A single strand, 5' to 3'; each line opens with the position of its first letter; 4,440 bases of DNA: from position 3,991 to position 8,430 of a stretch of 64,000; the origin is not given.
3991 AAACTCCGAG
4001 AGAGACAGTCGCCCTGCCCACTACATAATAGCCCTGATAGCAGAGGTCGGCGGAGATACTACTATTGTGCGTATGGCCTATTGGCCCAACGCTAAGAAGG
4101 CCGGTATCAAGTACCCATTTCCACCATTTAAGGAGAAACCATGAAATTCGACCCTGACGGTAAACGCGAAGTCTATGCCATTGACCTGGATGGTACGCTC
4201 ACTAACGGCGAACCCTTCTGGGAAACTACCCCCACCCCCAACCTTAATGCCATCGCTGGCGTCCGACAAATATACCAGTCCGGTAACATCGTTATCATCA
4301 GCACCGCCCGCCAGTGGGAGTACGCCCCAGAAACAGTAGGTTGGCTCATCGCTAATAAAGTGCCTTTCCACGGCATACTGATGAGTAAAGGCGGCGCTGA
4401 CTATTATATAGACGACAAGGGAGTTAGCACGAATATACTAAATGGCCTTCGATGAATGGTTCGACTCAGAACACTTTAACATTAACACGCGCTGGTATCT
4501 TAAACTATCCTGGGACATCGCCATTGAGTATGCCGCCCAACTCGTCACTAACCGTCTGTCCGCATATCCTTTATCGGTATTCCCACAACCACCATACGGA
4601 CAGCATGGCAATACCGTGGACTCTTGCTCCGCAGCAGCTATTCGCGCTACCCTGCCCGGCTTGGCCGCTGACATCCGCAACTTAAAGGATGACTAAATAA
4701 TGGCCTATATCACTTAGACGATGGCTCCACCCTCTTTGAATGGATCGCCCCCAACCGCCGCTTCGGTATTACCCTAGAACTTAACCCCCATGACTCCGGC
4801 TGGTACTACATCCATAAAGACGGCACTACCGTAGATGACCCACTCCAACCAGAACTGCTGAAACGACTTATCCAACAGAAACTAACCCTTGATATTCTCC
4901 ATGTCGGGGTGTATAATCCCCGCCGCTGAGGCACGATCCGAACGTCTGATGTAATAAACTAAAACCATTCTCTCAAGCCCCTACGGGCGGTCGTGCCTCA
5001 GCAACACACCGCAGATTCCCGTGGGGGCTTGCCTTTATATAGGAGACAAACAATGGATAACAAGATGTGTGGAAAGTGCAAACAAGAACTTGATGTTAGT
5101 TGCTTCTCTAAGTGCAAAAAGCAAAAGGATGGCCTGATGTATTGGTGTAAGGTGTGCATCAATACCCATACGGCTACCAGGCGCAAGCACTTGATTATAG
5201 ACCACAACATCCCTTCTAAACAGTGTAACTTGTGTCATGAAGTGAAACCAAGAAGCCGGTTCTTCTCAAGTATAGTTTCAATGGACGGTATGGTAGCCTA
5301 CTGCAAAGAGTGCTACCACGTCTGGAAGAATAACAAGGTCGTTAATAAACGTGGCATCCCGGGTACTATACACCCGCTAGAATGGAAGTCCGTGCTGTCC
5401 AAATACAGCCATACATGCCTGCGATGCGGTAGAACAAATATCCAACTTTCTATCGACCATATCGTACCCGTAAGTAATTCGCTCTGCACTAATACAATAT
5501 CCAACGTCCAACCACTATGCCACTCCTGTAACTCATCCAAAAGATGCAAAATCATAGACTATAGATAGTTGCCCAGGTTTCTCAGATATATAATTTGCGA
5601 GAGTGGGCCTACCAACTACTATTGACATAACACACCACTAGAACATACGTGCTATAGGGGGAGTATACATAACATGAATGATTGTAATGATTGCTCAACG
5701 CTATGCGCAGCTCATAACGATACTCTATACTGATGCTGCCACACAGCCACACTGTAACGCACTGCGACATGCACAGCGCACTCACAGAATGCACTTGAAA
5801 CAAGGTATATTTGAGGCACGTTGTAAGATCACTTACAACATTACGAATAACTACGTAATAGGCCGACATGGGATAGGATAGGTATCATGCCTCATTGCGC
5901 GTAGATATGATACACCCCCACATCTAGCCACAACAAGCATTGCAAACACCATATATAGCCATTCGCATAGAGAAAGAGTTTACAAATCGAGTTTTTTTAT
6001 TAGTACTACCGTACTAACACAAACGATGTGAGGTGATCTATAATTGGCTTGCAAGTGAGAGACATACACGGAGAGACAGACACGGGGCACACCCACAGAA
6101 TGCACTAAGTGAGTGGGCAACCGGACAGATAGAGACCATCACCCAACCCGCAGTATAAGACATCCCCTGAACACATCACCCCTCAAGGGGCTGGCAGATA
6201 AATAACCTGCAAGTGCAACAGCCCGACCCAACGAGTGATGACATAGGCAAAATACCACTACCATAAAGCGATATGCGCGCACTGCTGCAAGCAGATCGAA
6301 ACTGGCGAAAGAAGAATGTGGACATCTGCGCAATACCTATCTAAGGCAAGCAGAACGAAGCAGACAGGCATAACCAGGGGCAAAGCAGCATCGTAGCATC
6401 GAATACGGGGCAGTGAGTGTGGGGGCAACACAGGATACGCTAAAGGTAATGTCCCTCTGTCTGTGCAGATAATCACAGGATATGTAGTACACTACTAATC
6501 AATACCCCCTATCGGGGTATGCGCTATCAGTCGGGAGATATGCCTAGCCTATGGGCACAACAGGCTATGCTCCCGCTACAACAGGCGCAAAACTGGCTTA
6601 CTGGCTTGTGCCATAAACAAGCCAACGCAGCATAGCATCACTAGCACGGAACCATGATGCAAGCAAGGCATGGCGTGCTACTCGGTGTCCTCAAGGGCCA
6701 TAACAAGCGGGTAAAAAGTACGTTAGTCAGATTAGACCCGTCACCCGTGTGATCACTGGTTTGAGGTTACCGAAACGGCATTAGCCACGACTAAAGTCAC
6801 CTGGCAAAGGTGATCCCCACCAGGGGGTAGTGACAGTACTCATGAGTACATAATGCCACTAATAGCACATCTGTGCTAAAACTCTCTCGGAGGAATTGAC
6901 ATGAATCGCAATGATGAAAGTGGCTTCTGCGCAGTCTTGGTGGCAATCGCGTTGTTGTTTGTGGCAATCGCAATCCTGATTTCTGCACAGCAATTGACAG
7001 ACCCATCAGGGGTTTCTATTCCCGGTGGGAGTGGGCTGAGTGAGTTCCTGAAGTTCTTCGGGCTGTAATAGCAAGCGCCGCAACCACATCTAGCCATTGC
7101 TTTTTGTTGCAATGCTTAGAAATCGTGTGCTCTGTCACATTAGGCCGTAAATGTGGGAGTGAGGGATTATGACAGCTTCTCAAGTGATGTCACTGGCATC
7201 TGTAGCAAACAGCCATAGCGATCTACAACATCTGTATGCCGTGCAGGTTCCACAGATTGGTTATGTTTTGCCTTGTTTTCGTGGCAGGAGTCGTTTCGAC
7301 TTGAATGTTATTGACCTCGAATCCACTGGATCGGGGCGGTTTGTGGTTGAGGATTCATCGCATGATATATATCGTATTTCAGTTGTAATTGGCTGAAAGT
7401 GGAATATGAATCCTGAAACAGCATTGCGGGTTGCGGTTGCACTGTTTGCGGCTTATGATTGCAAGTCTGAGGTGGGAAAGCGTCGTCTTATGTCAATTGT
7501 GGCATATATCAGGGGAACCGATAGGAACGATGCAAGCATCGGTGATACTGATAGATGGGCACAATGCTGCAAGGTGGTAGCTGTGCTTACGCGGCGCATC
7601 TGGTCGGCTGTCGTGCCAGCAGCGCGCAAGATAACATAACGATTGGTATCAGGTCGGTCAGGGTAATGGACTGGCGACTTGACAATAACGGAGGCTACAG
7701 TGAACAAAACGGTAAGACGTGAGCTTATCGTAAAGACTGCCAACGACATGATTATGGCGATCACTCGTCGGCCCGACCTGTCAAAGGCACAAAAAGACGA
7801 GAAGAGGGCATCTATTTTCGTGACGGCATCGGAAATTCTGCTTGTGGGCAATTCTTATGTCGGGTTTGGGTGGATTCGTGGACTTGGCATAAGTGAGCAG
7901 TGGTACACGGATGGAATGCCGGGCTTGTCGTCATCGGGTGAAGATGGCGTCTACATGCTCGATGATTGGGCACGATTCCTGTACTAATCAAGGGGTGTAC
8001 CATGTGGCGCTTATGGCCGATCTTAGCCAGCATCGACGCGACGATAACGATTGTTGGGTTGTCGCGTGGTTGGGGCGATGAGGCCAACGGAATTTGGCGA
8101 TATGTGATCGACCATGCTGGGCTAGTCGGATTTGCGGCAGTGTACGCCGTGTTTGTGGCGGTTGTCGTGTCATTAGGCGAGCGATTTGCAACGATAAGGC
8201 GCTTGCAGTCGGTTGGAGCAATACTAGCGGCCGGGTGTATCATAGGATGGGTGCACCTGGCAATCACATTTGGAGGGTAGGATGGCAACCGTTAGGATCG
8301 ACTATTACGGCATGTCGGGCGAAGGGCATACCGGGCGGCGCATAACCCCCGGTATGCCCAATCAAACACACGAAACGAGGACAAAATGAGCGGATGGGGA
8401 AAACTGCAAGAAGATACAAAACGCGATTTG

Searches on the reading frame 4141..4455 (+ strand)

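Call 82: search_protein_families(library=pfam, proteins=[window:4141-4455:+], max_evalue=0.01)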
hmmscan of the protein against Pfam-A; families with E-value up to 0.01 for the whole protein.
window:4141-4455:+ (104 aa): 2 families
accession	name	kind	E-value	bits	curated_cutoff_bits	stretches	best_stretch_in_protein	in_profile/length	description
PF24694.1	LNS2_PITM1-3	-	0.00039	20.9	27.7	1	14-84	3-73/124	PITM 1-3, LNS2 domain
PF08282.18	Hydrolase_3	-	0.0014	18.9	20.9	1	13-66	2-49/255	haloacid dehalogenase-like hydrolase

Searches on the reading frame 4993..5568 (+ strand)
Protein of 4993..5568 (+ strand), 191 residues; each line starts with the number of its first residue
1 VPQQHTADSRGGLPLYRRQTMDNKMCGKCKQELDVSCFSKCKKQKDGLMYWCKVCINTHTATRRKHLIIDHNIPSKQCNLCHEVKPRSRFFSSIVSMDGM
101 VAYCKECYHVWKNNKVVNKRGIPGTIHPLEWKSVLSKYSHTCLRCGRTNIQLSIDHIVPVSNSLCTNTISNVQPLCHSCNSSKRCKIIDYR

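Call 44: search_protein_families(library=pfam, proteins=[window:4993-5568:+], max_evalue=0.001)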
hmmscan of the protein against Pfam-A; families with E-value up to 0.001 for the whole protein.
window:4993-5568:+ (191 aa): 2 families
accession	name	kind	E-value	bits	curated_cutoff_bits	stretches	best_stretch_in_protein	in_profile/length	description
PF01844.29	HNH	-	2.2e-07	31.3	21.4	1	142-183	1-44/47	HNH endonuclease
PF14279.12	HNH_5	-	3.9e-05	23.9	27.5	1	142-186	1-46/56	HNH endonuclease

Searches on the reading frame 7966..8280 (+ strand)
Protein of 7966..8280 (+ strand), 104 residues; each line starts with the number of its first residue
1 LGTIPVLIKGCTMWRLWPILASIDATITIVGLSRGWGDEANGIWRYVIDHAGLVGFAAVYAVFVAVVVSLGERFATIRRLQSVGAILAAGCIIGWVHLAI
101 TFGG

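Call 82: search_protein_families(library=pfam, proteins=[window:7966-8280:+], max_evalue=0.01)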
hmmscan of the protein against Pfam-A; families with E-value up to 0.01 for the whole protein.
window:7966-8280:+ (104 aa): 1 family
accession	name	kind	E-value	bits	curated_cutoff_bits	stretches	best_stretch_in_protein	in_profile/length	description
PF18902.5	DUF5658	-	2.7e-07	31.7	25.2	1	19-92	2-77/82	Domain of unknown function (DUF5658)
